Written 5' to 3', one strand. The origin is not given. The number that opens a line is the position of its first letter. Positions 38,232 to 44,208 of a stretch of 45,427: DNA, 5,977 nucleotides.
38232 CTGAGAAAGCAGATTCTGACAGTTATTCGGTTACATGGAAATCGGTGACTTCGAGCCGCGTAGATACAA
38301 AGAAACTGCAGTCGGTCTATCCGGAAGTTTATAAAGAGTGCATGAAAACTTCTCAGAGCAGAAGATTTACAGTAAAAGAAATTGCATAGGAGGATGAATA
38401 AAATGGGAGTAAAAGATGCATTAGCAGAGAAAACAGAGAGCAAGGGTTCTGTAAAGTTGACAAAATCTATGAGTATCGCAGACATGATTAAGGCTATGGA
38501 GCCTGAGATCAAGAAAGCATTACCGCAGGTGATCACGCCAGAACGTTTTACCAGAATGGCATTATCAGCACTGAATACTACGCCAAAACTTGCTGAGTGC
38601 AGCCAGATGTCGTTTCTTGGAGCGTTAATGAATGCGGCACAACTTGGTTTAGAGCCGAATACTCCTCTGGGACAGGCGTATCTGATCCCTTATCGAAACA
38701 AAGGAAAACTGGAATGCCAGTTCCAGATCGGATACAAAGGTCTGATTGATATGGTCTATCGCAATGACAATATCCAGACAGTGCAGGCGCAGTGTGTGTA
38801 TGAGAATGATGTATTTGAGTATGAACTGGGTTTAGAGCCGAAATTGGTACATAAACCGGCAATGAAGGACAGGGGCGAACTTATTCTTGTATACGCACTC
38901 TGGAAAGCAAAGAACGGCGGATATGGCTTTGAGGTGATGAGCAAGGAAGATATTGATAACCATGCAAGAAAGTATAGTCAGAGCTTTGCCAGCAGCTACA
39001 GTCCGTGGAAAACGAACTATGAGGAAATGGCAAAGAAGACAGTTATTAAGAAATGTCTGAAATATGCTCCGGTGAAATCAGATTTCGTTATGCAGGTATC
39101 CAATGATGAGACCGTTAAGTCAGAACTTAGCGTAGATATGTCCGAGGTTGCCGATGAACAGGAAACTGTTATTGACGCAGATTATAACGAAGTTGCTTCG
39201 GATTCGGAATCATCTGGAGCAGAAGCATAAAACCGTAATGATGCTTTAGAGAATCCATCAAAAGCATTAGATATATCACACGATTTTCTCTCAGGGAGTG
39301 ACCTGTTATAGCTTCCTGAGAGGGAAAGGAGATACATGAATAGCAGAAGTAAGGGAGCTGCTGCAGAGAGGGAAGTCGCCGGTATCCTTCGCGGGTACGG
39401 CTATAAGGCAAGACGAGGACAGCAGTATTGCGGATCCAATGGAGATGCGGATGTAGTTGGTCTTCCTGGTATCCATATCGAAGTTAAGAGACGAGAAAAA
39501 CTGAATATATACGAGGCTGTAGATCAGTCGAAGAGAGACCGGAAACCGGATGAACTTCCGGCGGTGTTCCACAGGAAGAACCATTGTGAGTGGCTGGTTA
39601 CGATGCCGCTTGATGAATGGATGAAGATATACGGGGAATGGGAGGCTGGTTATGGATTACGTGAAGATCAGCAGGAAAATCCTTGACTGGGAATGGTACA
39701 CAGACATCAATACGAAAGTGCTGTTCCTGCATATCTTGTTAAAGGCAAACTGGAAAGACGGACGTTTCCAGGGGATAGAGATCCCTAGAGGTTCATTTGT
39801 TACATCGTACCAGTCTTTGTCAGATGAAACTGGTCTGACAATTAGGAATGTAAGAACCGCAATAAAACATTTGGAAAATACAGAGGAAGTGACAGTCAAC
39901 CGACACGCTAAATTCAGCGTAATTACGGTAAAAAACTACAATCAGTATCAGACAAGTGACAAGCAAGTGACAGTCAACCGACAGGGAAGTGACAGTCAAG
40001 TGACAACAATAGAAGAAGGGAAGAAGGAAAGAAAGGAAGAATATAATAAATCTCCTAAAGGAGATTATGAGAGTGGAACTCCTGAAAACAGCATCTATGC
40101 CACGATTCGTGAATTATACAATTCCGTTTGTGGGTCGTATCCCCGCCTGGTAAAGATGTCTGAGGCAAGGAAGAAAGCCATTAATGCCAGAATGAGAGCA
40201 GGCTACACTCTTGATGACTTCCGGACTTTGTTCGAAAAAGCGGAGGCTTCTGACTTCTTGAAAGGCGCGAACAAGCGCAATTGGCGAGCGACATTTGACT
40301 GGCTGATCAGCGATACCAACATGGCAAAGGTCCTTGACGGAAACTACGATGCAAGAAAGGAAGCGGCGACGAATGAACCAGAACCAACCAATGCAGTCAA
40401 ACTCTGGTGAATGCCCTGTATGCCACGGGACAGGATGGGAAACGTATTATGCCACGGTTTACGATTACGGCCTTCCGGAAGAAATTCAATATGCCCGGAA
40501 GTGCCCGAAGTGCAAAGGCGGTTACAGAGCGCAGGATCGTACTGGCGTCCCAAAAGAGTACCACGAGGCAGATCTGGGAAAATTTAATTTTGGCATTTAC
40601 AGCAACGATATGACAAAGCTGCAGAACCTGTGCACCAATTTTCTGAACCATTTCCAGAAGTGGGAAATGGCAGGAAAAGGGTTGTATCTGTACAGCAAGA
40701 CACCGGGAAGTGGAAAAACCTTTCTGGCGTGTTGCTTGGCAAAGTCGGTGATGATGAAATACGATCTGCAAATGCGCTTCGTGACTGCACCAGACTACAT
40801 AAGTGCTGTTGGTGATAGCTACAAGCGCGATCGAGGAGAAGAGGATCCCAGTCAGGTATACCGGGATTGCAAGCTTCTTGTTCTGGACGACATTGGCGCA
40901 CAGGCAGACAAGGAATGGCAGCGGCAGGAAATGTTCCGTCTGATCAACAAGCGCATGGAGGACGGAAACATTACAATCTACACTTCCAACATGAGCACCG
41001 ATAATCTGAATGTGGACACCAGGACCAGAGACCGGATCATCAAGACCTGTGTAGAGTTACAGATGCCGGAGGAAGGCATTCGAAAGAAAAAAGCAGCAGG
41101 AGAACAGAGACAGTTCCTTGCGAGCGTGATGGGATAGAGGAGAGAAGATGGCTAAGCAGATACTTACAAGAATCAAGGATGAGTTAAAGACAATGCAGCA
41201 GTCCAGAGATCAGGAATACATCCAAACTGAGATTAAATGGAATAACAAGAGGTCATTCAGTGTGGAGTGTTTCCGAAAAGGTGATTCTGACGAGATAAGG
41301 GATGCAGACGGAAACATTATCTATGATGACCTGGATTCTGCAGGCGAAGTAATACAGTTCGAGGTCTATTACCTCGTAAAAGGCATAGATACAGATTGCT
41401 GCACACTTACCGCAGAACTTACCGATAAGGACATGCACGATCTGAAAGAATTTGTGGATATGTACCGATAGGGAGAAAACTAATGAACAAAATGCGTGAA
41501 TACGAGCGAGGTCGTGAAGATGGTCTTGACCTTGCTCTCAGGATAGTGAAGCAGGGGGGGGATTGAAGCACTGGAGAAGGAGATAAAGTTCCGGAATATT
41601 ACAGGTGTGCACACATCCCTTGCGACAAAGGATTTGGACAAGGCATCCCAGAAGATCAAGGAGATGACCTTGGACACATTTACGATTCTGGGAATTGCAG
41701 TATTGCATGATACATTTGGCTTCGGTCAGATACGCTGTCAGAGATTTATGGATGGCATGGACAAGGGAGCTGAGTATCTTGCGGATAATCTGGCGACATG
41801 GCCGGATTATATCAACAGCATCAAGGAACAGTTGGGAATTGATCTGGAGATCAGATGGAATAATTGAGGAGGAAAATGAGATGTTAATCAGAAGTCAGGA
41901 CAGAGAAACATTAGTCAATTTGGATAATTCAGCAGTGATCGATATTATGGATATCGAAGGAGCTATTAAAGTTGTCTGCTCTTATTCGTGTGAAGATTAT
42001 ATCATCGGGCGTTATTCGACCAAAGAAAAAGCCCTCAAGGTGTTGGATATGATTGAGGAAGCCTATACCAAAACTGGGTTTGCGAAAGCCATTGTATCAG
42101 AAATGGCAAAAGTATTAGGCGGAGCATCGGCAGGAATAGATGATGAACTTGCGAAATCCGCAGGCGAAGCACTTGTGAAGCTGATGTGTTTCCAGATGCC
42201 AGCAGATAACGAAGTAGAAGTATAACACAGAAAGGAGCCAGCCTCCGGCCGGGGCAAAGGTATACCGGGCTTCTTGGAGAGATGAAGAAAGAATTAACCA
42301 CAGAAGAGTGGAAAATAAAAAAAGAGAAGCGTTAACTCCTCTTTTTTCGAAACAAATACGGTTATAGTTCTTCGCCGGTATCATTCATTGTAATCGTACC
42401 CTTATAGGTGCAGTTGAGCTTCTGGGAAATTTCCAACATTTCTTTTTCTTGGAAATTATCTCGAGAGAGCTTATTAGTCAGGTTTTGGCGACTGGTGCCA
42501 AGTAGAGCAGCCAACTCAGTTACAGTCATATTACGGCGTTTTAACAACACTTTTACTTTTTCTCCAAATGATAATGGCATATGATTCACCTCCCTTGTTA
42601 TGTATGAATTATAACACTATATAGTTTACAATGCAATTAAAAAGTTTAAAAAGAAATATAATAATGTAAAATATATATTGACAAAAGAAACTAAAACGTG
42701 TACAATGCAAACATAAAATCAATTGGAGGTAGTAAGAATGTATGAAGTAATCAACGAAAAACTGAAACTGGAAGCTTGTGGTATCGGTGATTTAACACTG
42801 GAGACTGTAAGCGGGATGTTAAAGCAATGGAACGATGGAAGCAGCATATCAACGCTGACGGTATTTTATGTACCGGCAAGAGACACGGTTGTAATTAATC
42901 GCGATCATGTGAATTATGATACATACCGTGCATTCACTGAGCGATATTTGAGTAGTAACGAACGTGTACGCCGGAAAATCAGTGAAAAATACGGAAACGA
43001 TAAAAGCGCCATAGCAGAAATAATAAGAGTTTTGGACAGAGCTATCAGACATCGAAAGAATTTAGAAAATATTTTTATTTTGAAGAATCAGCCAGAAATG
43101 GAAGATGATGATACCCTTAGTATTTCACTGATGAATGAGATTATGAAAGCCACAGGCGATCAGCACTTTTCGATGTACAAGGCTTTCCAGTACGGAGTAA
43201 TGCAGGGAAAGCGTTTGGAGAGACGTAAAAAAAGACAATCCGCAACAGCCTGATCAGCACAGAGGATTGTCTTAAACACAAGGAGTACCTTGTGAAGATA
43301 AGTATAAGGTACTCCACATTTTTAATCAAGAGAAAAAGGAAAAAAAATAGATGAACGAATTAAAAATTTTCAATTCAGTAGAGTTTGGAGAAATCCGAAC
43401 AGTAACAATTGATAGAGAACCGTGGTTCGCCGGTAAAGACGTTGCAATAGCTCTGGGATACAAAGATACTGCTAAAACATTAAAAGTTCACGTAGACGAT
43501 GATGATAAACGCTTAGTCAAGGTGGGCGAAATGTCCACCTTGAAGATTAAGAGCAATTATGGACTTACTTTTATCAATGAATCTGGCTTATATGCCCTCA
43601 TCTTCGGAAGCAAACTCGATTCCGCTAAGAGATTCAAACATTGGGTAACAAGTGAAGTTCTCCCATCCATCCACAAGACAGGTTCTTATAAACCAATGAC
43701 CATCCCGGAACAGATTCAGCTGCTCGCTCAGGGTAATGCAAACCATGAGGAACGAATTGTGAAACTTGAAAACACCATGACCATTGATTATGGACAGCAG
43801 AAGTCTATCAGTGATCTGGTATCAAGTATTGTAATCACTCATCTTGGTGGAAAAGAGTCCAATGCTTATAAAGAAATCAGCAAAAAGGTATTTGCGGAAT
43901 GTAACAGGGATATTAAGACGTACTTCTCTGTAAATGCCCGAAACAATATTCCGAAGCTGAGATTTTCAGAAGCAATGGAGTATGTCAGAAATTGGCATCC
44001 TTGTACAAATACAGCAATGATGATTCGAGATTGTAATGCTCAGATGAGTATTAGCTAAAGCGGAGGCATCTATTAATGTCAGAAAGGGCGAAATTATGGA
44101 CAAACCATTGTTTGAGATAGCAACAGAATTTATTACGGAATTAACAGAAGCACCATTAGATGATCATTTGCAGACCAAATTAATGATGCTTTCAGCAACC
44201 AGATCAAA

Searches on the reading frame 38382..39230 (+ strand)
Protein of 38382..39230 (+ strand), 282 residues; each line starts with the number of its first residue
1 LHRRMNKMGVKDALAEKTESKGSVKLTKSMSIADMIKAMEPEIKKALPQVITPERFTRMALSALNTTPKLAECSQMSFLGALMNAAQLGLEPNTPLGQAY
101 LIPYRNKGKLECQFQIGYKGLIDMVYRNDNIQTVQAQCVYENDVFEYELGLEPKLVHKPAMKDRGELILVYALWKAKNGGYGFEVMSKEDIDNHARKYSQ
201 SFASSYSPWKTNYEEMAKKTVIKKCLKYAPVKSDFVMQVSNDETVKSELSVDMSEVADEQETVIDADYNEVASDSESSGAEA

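Call 82: search_protein_families(library=pfam, proteins=[window:38382-39230:+], max_evalue=0.001)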
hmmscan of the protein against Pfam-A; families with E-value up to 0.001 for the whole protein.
window:38382-39230:+ (282 aa): 1 family
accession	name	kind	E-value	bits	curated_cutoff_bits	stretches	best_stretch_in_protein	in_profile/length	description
PF03837.19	RecT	-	6.6e-56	189.4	24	1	54-247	1-188/198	RecT family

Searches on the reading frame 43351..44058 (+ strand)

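Call 82: search_protein_families(library=pfam, proteins=[window:43351-44058:+], max_evalue=0.001)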
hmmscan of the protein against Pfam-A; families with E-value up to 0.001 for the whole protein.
window:43351-44058:+ (235 aa): 2 families
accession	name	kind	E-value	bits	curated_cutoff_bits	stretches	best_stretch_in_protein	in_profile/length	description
PF10552.14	ORF6C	-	1.6e-27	96.1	22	1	125-225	12-114/114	ORF6C domain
PF02498.22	Bro-N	-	3.6e-27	95.3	25.6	1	14-105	1-96/96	BRO family, N-terminal domain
